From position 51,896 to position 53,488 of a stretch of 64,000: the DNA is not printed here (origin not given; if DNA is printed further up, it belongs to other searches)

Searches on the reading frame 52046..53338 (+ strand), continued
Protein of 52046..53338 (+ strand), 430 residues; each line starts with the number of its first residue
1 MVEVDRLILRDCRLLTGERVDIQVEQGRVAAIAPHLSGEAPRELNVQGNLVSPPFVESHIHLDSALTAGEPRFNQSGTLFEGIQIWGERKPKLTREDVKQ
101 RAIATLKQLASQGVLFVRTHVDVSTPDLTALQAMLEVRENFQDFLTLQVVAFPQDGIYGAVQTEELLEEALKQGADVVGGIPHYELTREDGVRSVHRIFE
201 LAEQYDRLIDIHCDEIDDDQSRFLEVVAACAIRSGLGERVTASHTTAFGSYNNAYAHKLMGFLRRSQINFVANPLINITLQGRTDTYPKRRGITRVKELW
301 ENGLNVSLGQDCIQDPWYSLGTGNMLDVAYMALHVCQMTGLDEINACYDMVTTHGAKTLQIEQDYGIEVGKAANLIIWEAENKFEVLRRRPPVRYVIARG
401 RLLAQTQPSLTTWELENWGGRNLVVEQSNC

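Call 57: get_annotated_region(hit=H8, flank=2500)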
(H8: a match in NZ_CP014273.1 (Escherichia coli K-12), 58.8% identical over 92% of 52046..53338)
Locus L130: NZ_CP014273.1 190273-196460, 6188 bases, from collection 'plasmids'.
description: Escherichia coli K-12 strain K-12 C3026 plasmid F128-(C3026), complete sequence
organism: Escherichia coli K-12 (NCBI taxid 83333)
taxonomy: Bacteria; Pseudomonadota; Gammaproteobacteria; Enterobacterales; Enterobacteriaceae; Escherichia; Escherichia coli; Escherichia coli K-12
host: -; source: cell culture,laboratory; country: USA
typing (MOB-suite, as given by PLSDB): conjugative; replicon IncFIA,IncFIB,IncFIC; relaxase MOBF; mating-pair formation MPF_F
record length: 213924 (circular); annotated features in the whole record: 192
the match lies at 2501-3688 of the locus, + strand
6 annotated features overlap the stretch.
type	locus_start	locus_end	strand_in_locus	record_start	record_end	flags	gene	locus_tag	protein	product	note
CDS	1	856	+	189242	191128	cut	prpE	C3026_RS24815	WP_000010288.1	propionate--CoA ligase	-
CDS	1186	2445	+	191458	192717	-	codB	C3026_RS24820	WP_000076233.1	cytosine permease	GO:0055085 - transmembrane transport [Evidence IEA]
CDS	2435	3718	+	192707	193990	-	codA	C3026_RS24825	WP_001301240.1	cytosine/isoguanine deaminase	-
CDS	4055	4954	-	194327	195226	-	cynR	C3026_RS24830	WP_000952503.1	transcriptional regulator CynR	GO:0006355 - regulation of DNA-templated transcription [Evidence IEA]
CDS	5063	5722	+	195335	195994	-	cynT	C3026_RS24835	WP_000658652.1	carbonic anhydrase CynT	-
CDS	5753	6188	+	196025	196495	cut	cynS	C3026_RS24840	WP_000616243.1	cyanase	GO:0009636 - response to toxic substance [Evidence IEA]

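Call 58: get_annotated_region(hit=H2, flank=100)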
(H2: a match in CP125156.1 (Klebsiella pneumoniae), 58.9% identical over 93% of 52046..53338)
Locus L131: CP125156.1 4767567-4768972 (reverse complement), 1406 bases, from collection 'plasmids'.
description: Klebsiella pneumoniae strain 176 plasmid unnamed2, complete sequence
organism: Klebsiella pneumoniae (NCBI taxid 573)
taxonomy: Bacteria; Pseudomonadota; Gammaproteobacteria; Enterobacterales; Enterobacteriaceae; Klebsiella; Klebsiella pneumoniae
host: -; source: -; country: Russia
typing (MOB-suite, as given by PLSDB): non-mobilizable; mating-pair formation MPF_T
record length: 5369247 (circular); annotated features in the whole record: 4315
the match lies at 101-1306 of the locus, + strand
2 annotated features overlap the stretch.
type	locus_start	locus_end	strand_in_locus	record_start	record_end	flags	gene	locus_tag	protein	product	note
CDS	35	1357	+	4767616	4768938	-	-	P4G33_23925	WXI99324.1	cytosine deaminase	-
CDS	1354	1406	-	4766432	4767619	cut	tsgA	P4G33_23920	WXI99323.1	MFS transporter TsgA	-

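Call 59: get_annotated_region(hit=H16, flank=100)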
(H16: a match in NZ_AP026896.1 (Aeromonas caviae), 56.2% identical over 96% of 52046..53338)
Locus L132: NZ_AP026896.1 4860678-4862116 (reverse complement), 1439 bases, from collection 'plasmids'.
description: Aeromonas caviae strain KAM479 plasmid pKAM479_3, complete sequence
organism: Aeromonas caviae (NCBI taxid 648)
taxonomy: Bacteria; Pseudomonadota; Gammaproteobacteria; Aeromonadales; Aeromonadaceae; Aeromonas; Aeromonas caviae
host: -; source: Microbe; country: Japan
typing (MOB-suite, as given by PLSDB): non-mobilizable
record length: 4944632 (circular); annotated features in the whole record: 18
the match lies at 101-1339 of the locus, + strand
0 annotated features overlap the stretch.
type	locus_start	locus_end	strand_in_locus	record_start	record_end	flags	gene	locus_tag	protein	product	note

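Call 60: get_annotated_region(hit=H20, flank=100)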
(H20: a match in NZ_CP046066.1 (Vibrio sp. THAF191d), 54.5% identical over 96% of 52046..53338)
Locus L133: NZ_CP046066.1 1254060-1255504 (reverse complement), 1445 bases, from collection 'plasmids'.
description: Vibrio sp. THAF191d plasmid pTHAF191d_b, complete sequence
organism: Vibrio sp. THAF191d (NCBI taxid 2661922)
taxonomy: Bacteria; Pseudomonadota; Gammaproteobacteria; Vibrionales; Vibrionaceae; Vibrio; Vibrio sp. THAF191d
host: -; source: pure culture,Surface of a polyethylene microplastic particle present in tank 6 of a marine aquarium ...; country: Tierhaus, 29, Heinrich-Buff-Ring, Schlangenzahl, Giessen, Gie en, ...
typing (MOB-suite, as given by PLSDB): non-mobilizable
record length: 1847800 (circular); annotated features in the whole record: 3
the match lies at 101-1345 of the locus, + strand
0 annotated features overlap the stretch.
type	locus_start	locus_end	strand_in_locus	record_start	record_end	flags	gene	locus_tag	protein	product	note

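Call 61: get_annotated_region(hit=H26, flank=100)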
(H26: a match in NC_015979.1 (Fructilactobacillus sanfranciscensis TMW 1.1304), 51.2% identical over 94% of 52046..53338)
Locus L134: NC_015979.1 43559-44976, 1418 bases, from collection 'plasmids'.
description: Fructilactobacillus sanfranciscensis TMW 1.1304 plasmid pLS1, complete sequence
organism: Fructilactobacillus sanfranciscensis TMW 1.1304 (NCBI taxid 714313)
taxonomy: Bacteria; Bacillota; Bacilli; Lactobacillales; Lactobacillaceae; Fructilactobacillus; Fructilactobacillus sanfranciscensis; Fructilactobacillus sanfranciscensis TMW 1.1304
host: -; source: -; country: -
typing (MOB-suite, as given by PLSDB): mobilizable; replicon rep_cluster_1255; relaxase MOBP
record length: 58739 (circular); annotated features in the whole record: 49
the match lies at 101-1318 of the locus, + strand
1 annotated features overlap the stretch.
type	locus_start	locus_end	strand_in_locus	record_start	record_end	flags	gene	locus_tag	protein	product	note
CDS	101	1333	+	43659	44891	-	codA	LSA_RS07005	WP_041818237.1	cytosine deaminase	-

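Call 62: get_annotated_region(hit=H27, flank=100)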
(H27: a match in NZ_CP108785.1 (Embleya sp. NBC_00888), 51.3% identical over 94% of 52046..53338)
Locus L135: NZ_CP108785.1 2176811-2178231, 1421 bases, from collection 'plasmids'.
description: Embleya sp. NBC_00888 plasmid unnamed1, complete sequence
organism: Embleya sp. NBC_00888 (NCBI taxid 2975960)
taxonomy: Bacteria; Actinomycetota; Actinomycetes; Kitasatosporales; Streptomycetaceae; Embleya; Embleya sp. NBC 00888
host: -; source: -; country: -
typing (MOB-suite, as given by PLSDB): mobilizable; relaxase MOBP
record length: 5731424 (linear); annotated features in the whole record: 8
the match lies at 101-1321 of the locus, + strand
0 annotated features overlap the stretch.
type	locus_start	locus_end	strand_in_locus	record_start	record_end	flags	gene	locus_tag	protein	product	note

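Call 76: search_dna_similar(query=window:52046-53338:+, collection=plasmids, mode=protein, max_rows=40, max_evalue=1e-40, rows=spread)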
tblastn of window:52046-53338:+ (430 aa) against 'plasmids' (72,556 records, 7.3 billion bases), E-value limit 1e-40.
Records with a match: 445; places in all: 470; records where one place covers at least 80% of the query: 439.
Best place of each record, by identity: <60% 445.
By first word of the organism name: Sinorhizobium 141; Rhizobium 138; Enterobacter 20; Escherichia 13; Klebsiella 12; Azospirillum 12; Ensifer 9; Shinella 8; Levilactobacillus 6; Vibrio 5; and 50 more.
By predicted mobility (MOB-suite, as given by PLSDB): non-mobilizable 203; conjugative 154; mobilizable 88.
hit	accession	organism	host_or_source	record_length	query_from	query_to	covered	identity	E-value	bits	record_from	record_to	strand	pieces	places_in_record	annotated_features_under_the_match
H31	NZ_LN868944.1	Salmonella enterica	Homo sapiens,feces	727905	5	415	96%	58.0%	3e-152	484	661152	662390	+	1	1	cytosine deaminase | codB: cytosine permease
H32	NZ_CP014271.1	Escherichia coli K-12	cell culture,laboratory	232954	22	416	92%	58.8%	1e-145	465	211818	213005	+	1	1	codA: cytosine/isoguanine deaminase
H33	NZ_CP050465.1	Vibrio campbellii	single cell,seawater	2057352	44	415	87%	57.3%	9e-140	448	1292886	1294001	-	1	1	none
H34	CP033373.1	Limosilactobacillus fermentum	Cow,cell culture,Fresh milk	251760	18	415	93%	51.1%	2e-131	424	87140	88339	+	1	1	cytosine deaminase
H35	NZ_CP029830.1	Azospirillum ramasamyi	single cell,Cow dung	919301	7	408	93%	48.6%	3e-121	395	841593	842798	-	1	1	amidohydrolase family protein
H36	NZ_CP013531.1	Rhizobium phaseoli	Phaseolus vulgaris,Whole ...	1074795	7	421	97%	46.6%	9e-121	394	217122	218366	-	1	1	record has no annotation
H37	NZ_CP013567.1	Rhizobium phaseoli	Phaseolus vulgaris,Whole ...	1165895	7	421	97%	46.4%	2e-121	395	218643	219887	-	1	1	record has no annotation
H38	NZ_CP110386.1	Tritonibacter mobilis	-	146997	7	417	96%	46.8%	2e-119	390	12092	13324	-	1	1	amidohydrolase family protein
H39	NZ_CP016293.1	Rhizobium leguminosarum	Vavilovia formosa,cell culture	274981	7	421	97%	46.2%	5e-121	394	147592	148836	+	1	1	amidohydrolase family protein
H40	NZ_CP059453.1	Azospirillum brasilense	Prokaryotes,soil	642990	7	408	93%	47.6%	1e-116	382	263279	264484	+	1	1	amidohydrolase family protein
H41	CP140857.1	Rhizobium ruizarguesonis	Trifolium pratense,whole organism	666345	7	421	97%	45.9%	4e-121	395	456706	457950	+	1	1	amidohydrolase family protein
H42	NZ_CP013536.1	Rhizobium phaseoli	Phaseolus vulgaris,Whole ...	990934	7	410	94%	47.2%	4e-121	394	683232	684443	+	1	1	amidohydrolase family protein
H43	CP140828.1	Rhizobium beringeri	Trifolium pratense,whole organism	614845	2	421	98%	45.1%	2e-113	372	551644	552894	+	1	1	none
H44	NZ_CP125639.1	Rhizobium leguminosarum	Phaseolus vulgaris,Pure culture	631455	7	421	97%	45.7%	3e-120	392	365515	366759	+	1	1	amidohydrolase family protein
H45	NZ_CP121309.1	Ensifer adhaerens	bacterial colony,soil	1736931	7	417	96%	46.1%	2e-118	387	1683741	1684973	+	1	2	none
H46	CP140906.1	Sinorhizobium medicae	Medicago lupulina,whole organism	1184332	7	408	93%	47.1%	2e-119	390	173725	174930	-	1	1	amidohydrolase family protein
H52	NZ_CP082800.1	Klebsiella pneumoniae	Homo sapiens,Swab from tracheostomic ...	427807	22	408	90%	48.6%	4e-119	389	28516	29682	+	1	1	codA: cytosine deaminase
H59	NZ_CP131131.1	Shinella zoogloeoides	isolate,Activated charcoal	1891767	7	417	96%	44.8%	2e-111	367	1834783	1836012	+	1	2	none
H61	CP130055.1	Sinorhizobium meliloti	Medicago,Cell culture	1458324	43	410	86%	47.8%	8e-114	374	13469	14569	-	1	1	none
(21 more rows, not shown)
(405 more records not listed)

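Call 77: get_annotated_region(hit=H52, flank=150)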
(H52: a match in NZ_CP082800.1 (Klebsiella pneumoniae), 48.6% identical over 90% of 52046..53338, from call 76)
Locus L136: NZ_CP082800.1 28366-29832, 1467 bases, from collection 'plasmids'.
description: Klebsiella pneumoniae strain SCAID TST1-2021 (15/226) plasmid unnamed1, complete sequence
organism: Klebsiella pneumoniae (NCBI taxid 573)
taxonomy: Bacteria; Pseudomonadota; Gammaproteobacteria; Enterobacterales; Enterobacteriaceae; Klebsiella; Klebsiella pneumoniae
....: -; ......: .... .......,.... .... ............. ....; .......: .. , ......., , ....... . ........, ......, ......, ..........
typing (MOB-suite, as given by PLSDB): conjugative; replicon IncFIB,IncFII,rep_cluster_1418; relaxase MOBF,MOBF; mating-pair formation MPF_F
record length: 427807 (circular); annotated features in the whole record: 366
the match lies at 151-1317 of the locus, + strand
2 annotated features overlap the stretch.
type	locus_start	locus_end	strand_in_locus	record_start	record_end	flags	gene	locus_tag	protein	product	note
CDS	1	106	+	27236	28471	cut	-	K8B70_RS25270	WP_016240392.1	PucR family transcriptional regulator ligand-binding domain-containing protein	-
CDS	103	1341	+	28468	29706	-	codA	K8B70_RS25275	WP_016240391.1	cytosine deaminase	-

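Call 78: get_annotated_region(hit=H38, flank=150)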
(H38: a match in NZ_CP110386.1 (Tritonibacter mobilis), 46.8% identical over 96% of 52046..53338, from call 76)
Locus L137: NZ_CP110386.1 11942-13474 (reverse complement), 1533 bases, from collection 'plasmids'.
description: Tritonibacter mobilis strain A3R06 plasmid p3, complete sequence
organism: Tritonibacter mobilis (NCBI taxid 379347)
taxonomy: Bacteria; Pseudomonadota; Alphaproteobacteria; Rhodobacterales; Paracoccaceae; Tritonibacter; Tritonibacter mobilis
host: -; source: -; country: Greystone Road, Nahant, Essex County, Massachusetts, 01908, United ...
typing (MOB-suite, as given by PLSDB): non-mobilizable; replicon rep_cluster_508
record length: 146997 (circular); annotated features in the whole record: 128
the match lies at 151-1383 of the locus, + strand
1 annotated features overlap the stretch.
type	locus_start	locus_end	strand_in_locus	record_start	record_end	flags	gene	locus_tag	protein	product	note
CDS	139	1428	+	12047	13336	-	-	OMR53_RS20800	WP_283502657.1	amidohydrolase family protein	-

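Call 79: get_annotated_region(hit=H39, flank=150)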
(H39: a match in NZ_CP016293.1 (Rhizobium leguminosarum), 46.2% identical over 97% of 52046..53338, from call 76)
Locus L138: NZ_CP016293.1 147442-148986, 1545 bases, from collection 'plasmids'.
description: Rhizobium leguminosarum strain Vaf10 plasmid unnamed5, complete sequence
organism: Rhizobium leguminosarum (NCBI taxid 384)
taxonomy: Bacteria; Pseudomonadota; Alphaproteobacteria; Hyphomicrobiales; Rhizobiaceae; Rhizobium; Rhizobium leguminosarum
host: -; source: Vavilovia formosa,cell culture; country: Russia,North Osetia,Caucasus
typing (MOB-suite, as given by PLSDB): non-mobilizable
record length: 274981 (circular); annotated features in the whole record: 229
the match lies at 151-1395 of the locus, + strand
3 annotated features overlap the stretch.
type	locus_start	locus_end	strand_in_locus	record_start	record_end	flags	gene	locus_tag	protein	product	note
CDS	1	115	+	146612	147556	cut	-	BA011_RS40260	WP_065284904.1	ABC transporter permease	-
CDS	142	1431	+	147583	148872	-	-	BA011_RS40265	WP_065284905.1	amidohydrolase family protein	-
CDS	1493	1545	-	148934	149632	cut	-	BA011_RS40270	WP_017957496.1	ribonuclease activity regulator RraA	-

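Call 80: get_annotated_region(hit=H35, flank=150)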
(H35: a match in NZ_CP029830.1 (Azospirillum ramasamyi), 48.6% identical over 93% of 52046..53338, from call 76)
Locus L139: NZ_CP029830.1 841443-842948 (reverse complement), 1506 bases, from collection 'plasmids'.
description: Azospirillum ramasamyi strain M2T2B2 plasmid unnamed1, complete sequence
organism: Azospirillum ramasamyi (NCBI taxid 682998)
taxonomy: Bacteria; Pseudomonadota; Alphaproteobacteria; Rhodospirillales; Azospirillaceae; Azospirillum; Azospirillum ramasamyi
host: -; source: single cell,Cow dung; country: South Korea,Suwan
typing (MOB-suite, as given by PLSDB): non-mobilizable
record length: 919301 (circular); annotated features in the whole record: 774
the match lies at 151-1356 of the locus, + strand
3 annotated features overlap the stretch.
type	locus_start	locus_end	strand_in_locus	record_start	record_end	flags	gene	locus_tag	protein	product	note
CDS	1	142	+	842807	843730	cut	-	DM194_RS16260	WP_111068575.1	ABC transporter permease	-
CDS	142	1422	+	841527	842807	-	-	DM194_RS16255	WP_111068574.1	amidohydrolase family protein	-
CDS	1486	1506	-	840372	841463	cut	hisC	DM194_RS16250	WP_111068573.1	histidinol-phosphate transaminase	GO:0000105 - histidine biosynthetic process [Evidence IEA]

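Call 81: get_annotated_region(hit=H46, flank=150)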
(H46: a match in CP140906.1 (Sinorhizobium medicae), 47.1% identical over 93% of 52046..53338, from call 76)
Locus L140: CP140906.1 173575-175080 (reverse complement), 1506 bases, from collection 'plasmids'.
description: Sinorhizobium medicae strain ml29 plasmid pSymA, complete sequence
organism: Sinorhizobium medicae (NCBI taxid 110321)
taxonomy: Bacteria; Pseudomonadota; Alphaproteobacteria; Hyphomicrobiales; Rhizobiaceae; Sinorhizobium; Sinorhizobium medicae
host: -; source: Medicago lupulina,whole organism; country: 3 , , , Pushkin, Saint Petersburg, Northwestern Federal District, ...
typing (MOB-suite, as given by PLSDB): conjugative; relaxase MOBP,MOBQ; mating-pair formation MPF_T
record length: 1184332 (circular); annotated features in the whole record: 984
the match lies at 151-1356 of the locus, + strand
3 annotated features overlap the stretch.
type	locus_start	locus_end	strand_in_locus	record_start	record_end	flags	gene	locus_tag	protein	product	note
CDS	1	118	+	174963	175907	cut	-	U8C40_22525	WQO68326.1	ABC transporter permease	-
CDS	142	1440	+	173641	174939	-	-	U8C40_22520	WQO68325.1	amidohydrolase family protein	-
CDS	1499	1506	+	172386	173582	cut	-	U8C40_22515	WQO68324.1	MFS transporter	-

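Call 83: search_solved_structures(query=L136:103-1338:+, max_evalue=1e-50, show_alignments=1)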
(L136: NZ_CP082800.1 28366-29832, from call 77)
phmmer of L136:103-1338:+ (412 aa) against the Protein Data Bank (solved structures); distinct sequences matched with E-value up to 1e-50: 7.
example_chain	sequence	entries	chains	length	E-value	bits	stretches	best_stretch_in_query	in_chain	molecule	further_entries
4r7w_A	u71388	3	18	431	4.3e-251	835.9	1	1-411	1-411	Cytosine deaminase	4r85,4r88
1r9z_A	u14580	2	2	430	1.8e-155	521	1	3-407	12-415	Cytosine deaminase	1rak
1r9y_A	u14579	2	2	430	4.7e-155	519.7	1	3-407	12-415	Cytosine deaminase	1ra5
1k6w_A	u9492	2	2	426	6.2e-155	519.3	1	3-407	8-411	Cytosine Deaminase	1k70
3o7u_A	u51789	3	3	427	6.3e-155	519.3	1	3-407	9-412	Cytosine deaminase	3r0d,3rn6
1r9x_A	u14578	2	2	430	6.5e-155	519.2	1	3-407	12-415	Cytosine deaminase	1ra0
3g77_A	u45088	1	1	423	2.1e-153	514.2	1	3-407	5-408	Cytosine deaminase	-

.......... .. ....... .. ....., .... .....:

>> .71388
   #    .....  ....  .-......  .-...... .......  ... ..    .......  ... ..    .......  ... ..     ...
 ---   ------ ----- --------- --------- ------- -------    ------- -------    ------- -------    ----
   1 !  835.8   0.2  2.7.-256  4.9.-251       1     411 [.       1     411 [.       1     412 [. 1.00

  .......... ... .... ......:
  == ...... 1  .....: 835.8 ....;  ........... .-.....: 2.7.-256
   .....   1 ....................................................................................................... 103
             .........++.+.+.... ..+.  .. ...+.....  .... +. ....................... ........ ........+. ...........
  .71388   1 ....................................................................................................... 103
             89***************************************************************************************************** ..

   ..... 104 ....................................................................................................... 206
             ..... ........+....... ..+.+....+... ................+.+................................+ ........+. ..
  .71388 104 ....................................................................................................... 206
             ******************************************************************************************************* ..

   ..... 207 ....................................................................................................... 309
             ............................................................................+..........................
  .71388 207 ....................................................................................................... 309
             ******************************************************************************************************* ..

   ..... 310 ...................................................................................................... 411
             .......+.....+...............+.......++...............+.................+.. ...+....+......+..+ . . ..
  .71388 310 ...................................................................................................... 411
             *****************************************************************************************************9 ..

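Call 85: search_protein_families(library=pfam, proteins=[L077:5022-5948:+, L076:11278-12201:+, L019:7282-7785:+], max_evalue=0.001)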
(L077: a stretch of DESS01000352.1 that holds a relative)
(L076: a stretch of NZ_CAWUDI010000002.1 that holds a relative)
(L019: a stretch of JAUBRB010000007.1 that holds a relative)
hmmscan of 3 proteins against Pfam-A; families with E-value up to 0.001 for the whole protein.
L077:5022-5948:+ (308 aa): 4 families
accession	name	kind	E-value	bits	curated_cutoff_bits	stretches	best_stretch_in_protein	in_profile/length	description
PF00294.29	PfkB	-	2.8e-69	234.2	25.8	1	3-294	4-301/302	pfkB family carbohydrate kinase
PF08543.17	Phos_pyr_kin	-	5.4e-13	49.3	27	1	166-275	108-224/246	Phosphomethylpyrimidine kinase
PF01256.23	Carb_kinase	-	3.7e-05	23.7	27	1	180-288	119-225/242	NAD(P)H-hydrate dehydratase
PF25270.1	Khk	-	0.00078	19.2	35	0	180-292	243-355/365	Prokaryotic ketohexokinase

L076:11278-12201:+ (307 aa): 1 family
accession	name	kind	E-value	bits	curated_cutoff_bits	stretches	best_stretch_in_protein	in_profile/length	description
PF01156.24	IU_nuc_hydro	-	2.4e-53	182.2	34.2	1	6-298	1-296/297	Inosine-uridine preferring nucleoside hydrolase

L019:7282-7785:+ (167 aa): 1 family
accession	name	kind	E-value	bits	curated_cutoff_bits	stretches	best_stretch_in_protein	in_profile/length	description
PF04115.18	Ureidogly_lyase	-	2.1e-08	34.4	23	1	53-128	53-128/162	Ureidoglycolate lyase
